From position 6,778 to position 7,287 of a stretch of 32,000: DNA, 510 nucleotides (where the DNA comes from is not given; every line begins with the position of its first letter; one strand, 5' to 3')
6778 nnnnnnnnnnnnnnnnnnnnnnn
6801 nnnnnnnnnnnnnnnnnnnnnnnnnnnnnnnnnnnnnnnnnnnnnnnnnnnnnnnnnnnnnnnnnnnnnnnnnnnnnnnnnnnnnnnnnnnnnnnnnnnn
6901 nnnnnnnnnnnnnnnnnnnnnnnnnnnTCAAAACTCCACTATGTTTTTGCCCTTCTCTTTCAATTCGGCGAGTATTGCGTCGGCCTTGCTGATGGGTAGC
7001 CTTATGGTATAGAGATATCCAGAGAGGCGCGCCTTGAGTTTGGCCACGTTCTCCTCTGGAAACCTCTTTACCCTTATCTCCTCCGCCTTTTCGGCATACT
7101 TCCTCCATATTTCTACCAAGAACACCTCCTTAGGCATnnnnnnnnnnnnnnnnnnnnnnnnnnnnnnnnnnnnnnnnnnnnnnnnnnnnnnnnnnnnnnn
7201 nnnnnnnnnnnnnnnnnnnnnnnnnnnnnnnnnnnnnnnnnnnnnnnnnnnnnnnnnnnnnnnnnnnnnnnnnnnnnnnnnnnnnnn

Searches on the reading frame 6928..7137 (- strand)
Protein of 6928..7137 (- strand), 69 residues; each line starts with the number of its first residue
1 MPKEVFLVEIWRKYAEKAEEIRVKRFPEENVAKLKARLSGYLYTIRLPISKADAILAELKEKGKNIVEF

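Call 8: find_homologous_proteins(query=window:6928-7137:-, max_evalue=0.00001)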
Query window:6928-7137:- (69 aa): 31 proteins with E <= 0.00001 among 34 candidates.
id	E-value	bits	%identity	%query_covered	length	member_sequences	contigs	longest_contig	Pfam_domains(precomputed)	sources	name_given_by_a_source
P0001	6.2e-36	138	100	100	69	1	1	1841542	-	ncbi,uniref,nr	ncbi:hypothetical protein [Thermoproteus tenax]|uniref:50S ribosomal protein L38e n=1 Tax=Thermoprot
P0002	2.9e-30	120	84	100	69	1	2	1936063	-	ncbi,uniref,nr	ncbi:ribosomal protein L38 [Thermoproteus uzoniensis 768-20]|uniref:Ribosomal protein L38 n=1 Tax=Th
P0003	4.1e-29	117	83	100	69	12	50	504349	-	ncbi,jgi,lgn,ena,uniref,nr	ncbi:MAG: 50S ribosomal protein L38e [Thermoproteus sp.]|jgi:large subunit ribosomal protein L38e|un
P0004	8.7e-29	116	83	100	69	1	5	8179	-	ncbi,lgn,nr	ncbi:MAG: 50S ribosomal protein L38e [Thermoproteus sp.]|nr:50S ribosomal protein L38e [Thermoproteu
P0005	1.8e-28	115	81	100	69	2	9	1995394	-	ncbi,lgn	ncbi:MAG: 50S ribosomal protein L38e [Thermoproteus sp.]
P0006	2.6e-28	114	81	100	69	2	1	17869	-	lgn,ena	-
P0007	6.4e-28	113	78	100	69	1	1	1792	-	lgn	-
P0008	1.2e-27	112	77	100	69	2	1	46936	-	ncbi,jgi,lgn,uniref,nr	ncbi:MAG: 50S ribosomal protein L38e [Thermoproteus sp. AZ2]|jgi:large subunit ribosomal protein L38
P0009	1.5e-27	112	80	100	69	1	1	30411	-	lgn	-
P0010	2.3e-20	89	70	100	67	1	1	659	PF01781.24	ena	-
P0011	4.2e-20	88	62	100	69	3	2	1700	-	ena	-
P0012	1.6e-19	87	71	99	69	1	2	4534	-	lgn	-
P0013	4.6e-19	85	66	99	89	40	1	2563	-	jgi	jgi:large subunit ribosomal protein L38e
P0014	4.7e-19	85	65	99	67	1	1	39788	PF01781.24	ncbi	ncbi:MAG: 50S ribosomal protein L38e [Pyrobaculum sp.]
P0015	8.4e-19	84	71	90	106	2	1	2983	-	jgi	jgi:large subunit ribosomal protein L38e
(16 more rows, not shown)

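Call 13: find_related_loci(query=A1, collection=genome_contigs, flank=2500)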
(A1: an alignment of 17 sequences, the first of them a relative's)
Query A1 (69 aa) in genome_contigs; peptide patterns used: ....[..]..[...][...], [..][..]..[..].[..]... (x = any residue, [..] = any of these).
120 stretches matched a pattern; 34 encode a relative of the query (tblastn E <= 1e-3); 34 distinct loci.
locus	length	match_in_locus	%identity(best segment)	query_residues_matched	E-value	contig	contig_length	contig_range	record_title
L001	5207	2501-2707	84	1-69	1e-35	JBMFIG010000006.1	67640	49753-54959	MAG: Thermoproteus sp. isolate KM4324-17 NODE_6_length_67640_cov_17.844649, whole genome shotgun sequence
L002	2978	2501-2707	83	1-69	2e-34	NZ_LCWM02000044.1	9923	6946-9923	Thermoproteus sp. CP80 NODE_217_length_9923_cov_121.18_ID_1683104, whole genome shotgun sequence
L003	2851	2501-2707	83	1-69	5e-34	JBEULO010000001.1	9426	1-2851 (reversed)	MAG: Thermoproteus sp. isolate KC_019 contig1, whole genome shotgun sequence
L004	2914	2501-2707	80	1-69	6e-34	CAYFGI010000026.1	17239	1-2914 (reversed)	MAG TPA_asm: uncultured Thermoproteaceae archaeon isolate DRP004690_co1_28 genome assembly, contig: NODE_207_length_1723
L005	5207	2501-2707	77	1-69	2e-33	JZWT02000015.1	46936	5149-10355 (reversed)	MAG: Thermoproteus sp. AZ2 NODE_36_length_46936_cov_7.458213, whole genome shotgun sequence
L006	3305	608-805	66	1-68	1e-24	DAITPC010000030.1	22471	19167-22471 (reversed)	MAG TPA_asm: Pyrobaculum sp. isolate CTOTU25734 NODE_104_length_22471_cov_159.948608, whole genome shotgun sequence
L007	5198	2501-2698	66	1-68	2e-24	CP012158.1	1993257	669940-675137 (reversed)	Pyrobaculum sp. WP30, complete genome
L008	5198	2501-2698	66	1-68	2e-24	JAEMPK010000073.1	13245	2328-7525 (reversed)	MAG: Pyrobaculum sp. isolate 2016_B02_str_C_12 c_000000000244, whole genome shotgun sequence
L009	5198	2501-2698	65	1-68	3e-24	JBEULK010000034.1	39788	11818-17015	MAG: Pyrobaculum sp. isolate KC_015 contig35, whole genome shotgun sequence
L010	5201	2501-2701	64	1-69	3e-24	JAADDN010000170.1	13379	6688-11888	MAG: Thermoproteota archaeon isolate L_MaxBin.140 contig-127_5035, whole genome shotgun sequence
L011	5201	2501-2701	64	1-69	7e-24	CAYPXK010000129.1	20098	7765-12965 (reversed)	MAG TPA_asm: uncultured Thermoproteaceae archaeon isolate binchicken_co219_93 genome assembly, contig: k141_1578023, who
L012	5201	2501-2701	64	1-69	9e-24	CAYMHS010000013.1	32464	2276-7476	MAG TPA_asm: uncultured Thermoproteaceae archaeon isolate SRP141552_co1_85 genome assembly, contig: NODE_490_length_3246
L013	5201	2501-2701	65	1-69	8e-24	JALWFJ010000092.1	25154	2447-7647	MAG: Thermoproteales archaeon isolate T11_metabat2_scaf2bin.046 T11_NODE_583_length_25154_cov_14.178887, whole genome sh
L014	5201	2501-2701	62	1-69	1e-23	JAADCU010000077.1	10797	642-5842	MAG: Thermoproteota archaeon isolate L_MaxBin.038 contig-127_7227, whole genome shotgun sequence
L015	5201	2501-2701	61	1-69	5e-23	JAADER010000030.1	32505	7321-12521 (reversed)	MAG: Thermoproteota archaeon isolate L_MetaBat.236 contig-127_904, whole genome shotgun sequence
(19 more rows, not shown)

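Call 46: find_homologous_proteins(query=L012:1034-2353:+, max_evalue=1e-10)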
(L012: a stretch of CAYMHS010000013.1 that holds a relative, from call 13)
Query L012:1034-2353:+ (439 aa): 1015 proteins with E <= 1e-10 among 4759 candidates; the best 120 are listed.
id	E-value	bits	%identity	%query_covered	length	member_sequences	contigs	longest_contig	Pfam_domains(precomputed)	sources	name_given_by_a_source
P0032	0.0e+0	1019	100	100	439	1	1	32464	PF01385.26,PF07282.19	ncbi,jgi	-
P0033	5.1e-240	815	78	100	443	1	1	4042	PF01385.26,PF07282.19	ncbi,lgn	-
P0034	3.2e-238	809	84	92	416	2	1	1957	PF01385.26,PF07282.19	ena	-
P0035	3.7e-134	466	50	98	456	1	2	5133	PF01385.26,PF07282.19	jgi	-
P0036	9.1e-134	465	52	100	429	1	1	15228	PF01385.26,PF07282.19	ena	-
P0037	3.4e-133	463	52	94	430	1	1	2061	PF01385.26,PF07282.19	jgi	-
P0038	4.6e-133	463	52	93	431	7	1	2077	PF01385.26,PF07282.19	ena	-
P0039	7.6e-133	462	50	99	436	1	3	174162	PF01385.26,PF07282.19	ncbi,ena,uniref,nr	ncbi:transposase [Thermococcus sp.]|uniref:RNA-guided endonuclease InsQ/TnpB family protein n=1 Tax=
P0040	1.3e-132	461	51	94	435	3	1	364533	PF01385.26,PF07282.19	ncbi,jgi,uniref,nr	ncbi:IS200/IS605 family element transposase accessory protein TnpB [Thermococcus bergensis]|uniref:R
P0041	1.5e-132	461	51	100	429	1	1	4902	PF01385.26,PF07282.19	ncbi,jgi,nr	ncbi:transposase [Thermococci archaeon]|nr:MAG: transposase [Thermococci archaeon]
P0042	1.2e-131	458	51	94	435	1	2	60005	PF01385.26,PF07282.19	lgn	-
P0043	1.2e-131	458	52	92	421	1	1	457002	PF01385.26,PF07282.19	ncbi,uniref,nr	ncbi:RNA-guided endonuclease TnpB family protein [Thermococcus sp. JdF3]|uniref:RNA-guided endonucle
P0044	2.0e-131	457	52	94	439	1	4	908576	PF01385.26,PF07282.19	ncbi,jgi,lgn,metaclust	jgi:putative transposase|metaclust:\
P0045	2.5e-131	457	50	99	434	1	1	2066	PF01385.26,PF07282.19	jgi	-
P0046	1.1e-130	455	52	94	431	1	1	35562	PF01385.26,PF07282.19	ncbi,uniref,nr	ncbi:transposase [Thermococcus celericrescens]|uniref:Transposase n=1 Tax=Thermococcus celericrescen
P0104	9.1e-127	442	50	92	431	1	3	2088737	PF01385.26,PF07282.19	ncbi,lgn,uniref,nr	ncbi:probable transposase [Thermococcus kodakarensis KOD1]|uniref:Probable transposase n=1 Tax=Therm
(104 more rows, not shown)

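Call 57: find_encoding_contigs(protein=P0001, flank=3000, max_places=8)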
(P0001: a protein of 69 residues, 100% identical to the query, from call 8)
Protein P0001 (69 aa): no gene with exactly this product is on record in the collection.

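Call 78: find_encoding_contigs(protein=P0104, flank=1500, max_places=2)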
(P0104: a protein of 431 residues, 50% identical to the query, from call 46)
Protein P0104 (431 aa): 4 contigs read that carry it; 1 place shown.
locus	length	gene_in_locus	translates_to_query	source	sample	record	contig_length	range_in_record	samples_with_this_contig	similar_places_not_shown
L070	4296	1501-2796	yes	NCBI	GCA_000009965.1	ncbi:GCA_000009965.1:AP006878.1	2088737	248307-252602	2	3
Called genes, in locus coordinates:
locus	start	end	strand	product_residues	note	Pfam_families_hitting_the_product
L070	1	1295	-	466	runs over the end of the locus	PF00890:FAD_binding_2, PF01134:GIDA (weak), PF01266:DAO (weak), PF03486:HI0933_like (weak), PF07992:Pyr_redox_2, PF13450:NAD_binding_8 (faint), PF02910:Succ_DH_flav_C (weak)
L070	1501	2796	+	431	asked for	PF01385:OrfB_IS605, PF07282:Cas12f1-like_TNB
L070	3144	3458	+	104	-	-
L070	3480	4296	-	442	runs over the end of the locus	-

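Call 79: find_encoding_contigs(protein=P0033, flank=1500, max_places=2)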
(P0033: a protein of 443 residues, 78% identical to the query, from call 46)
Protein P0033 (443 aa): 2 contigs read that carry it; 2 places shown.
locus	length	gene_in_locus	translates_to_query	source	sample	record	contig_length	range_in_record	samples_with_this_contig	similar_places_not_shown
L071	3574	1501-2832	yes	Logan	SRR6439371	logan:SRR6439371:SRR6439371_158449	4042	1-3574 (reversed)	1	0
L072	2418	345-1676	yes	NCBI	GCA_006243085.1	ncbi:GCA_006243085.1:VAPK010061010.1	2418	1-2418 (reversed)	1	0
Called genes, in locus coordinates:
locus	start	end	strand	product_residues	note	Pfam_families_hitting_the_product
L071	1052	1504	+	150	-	PF01797:Y1_Tnp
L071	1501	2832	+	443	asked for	PF01385:OrfB_IS605, PF07282:Cas12f1-like_TNB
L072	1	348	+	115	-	?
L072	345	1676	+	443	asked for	PF01385:OrfB_IS605, PF07282:Cas12f1-like_TNB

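Call 91: find_encoding_contigs(protein=P0002, flank=10000, max_places=1)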
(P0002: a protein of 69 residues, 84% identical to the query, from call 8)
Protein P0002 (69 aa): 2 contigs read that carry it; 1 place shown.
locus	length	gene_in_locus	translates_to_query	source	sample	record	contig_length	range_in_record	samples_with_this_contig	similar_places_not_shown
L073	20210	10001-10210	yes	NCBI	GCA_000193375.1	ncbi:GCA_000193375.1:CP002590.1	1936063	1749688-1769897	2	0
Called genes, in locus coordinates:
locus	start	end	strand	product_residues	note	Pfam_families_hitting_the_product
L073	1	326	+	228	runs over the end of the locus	-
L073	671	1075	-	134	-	-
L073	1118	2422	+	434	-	PF00390:malic, PF03949:Malic_M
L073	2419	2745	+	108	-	-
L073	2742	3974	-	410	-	PF00285:Citrate_synt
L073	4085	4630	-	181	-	PF21715:CggR_N (weak), PF14544:DUF4443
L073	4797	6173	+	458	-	PF06068:TIP49, PF05496:RuvB_N (weak), PF13191:AAA_16 (weak), PF13401:AAA_22 (faint), PF00004:AAA (weak), PF17856:TIP49_C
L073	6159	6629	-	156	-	-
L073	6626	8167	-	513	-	PF02163:Peptidase_M50, PF13180:PDZ_2 (faint), PF17820:PDZ_6 (faint)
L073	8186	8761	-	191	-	-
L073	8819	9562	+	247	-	PF09973:DUF2208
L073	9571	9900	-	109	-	PF00428:Ribosomal_60s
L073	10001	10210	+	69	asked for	-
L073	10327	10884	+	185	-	PF01923:Cob_adeno_trans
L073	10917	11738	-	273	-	PF12802:MarR_2 (weak), PF09339:HTH_IclR, PF12840:HTH_20 (weak), PF13412:HTH_24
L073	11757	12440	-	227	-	PF00702:Hydrolase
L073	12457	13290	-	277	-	PF01040:UbiA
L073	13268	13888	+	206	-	PF00237:Ribosomal_L22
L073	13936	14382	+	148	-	-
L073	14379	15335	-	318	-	PF13404:HTH_AsnC-type (faint), PF22451:NirdL-like_HTH, PF17805:AsnC_trans_reg2, PF22451:NirdL-like_HTH (weak), PF17805:AsnC_trans_reg2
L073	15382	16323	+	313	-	PF13714:PEP_mutase, PF00463:ICL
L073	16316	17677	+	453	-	PF03972:MmgE_PrpD_N, PF19305:MmgE_PrpD_C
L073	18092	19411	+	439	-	PF00180:Iso_dh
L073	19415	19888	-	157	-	PF00583:Acetyltransf_1, PF13673:Acetyltransf_10, PF13508:Acetyltransf_7, PF08445:FR47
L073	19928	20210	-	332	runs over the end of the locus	PF04981:NMD3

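Call 92: find_encoding_contigs(protein=P0005, flank=10000, max_places=1)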
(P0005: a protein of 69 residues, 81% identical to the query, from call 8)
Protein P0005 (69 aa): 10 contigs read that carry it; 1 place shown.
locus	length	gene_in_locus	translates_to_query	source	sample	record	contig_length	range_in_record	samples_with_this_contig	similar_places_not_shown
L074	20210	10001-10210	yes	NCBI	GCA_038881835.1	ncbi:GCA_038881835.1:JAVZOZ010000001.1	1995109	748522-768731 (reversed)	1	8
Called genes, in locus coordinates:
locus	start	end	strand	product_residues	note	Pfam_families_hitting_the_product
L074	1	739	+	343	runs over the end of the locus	PF00465:Fe-ADH, PF13685:Fe-ADH_2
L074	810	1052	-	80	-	-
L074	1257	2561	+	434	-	PF00390:malic, PF03949:Malic_M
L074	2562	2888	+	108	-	-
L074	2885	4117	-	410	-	PF00285:Citrate_synt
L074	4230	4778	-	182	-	PF21715:CggR_N (weak), PF14544:DUF4443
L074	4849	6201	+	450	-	PF06068:TIP49, PF05496:RuvB_N (weak), PF03796:DnaB_C (faint), PF13191:AAA_16 (weak), PF00004:AAA (weak), PF13401:AAA_22 (faint), PF17856:TIP49_C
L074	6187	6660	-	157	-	-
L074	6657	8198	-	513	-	PF02163:Peptidase_M50, PF13180:PDZ_2 (faint), PF17820:PDZ_6 (faint)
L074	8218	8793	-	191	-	-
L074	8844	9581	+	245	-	PF09973:DUF2208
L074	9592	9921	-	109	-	PF00428:Ribosomal_60s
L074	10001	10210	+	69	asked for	-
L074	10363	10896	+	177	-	PF01923:Cob_adeno_trans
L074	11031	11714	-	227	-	-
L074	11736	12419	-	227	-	PF00702:Hydrolase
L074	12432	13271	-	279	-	PF01040:UbiA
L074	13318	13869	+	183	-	PF00237:Ribosomal_L22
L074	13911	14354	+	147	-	-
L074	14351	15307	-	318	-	PF22451:NirdL-like_HTH, PF13404:HTH_AsnC-type (faint), PF25212:HVO_A0114 (faint), PF17805:AsnC_trans_reg2, PF22451:NirdL-like_HTH (weak), PF17805:AsnC_trans_reg2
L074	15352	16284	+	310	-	PF13714:PEP_mutase, PF00463:ICL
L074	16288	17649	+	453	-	PF03972:MmgE_PrpD_N, PF19305:MmgE_PrpD_C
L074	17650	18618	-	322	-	PF00890:FAD_binding_2 (weak), PF01134:GIDA (weak), PF01266:DAO (weak), PF07992:Pyr_redox_2, PF12831:FAD_oxidored (weak), PF13738:Pyr_redox_3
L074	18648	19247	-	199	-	-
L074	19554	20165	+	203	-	-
